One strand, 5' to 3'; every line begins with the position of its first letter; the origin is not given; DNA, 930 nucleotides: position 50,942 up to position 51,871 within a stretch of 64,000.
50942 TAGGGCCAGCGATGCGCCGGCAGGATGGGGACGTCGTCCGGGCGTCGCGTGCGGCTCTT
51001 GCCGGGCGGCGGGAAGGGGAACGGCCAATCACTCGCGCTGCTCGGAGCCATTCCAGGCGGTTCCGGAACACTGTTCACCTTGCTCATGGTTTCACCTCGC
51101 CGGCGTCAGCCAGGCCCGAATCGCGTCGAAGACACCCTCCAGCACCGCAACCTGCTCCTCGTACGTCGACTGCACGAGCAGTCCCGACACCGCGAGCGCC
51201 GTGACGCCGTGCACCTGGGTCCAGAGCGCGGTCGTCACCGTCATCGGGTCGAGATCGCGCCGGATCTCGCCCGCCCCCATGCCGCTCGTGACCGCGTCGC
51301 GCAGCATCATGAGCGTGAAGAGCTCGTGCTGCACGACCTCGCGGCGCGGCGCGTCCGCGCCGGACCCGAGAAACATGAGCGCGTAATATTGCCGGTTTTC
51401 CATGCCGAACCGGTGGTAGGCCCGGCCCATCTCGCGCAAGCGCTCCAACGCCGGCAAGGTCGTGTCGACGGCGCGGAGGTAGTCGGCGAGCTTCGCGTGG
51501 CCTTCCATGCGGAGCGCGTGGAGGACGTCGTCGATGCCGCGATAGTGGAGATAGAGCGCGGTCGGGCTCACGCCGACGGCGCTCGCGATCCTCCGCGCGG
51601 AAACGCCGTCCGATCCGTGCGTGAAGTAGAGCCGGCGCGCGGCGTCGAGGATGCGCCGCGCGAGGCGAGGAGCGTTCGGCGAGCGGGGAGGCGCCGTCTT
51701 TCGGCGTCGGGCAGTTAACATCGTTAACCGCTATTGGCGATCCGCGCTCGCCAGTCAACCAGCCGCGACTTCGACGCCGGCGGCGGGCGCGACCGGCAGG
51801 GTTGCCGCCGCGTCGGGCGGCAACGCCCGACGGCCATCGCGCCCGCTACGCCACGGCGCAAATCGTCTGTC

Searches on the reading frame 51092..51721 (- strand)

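Call 5: search_protein_families(library=pfam, proteins=[window:51092-51721:-], max_evalue=1)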
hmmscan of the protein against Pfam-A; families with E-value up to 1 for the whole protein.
window:51092-51721:- (209 aa): 4 families
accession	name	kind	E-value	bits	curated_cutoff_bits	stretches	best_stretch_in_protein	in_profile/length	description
PF13305.11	TetR_C_33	-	4.6e-12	46.9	26.8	1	95-184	1-87/103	Tetracyclin repressor-like, C-terminal domain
PF00440.29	TetR_N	-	9.6e-12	44.9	24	1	24-70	1-47/47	Bacterial regulatory proteins, tetR family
PF17932.6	TetR_C_24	-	1.5e-05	25.6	26.4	1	90-173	3-87/114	Tetracyclin repressor-like, C-terminal domain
PF16925.10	TetR_C_13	-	0.0013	19.6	27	1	125-176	41-92/109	Tetracyclin repressor-like, C-terminal domain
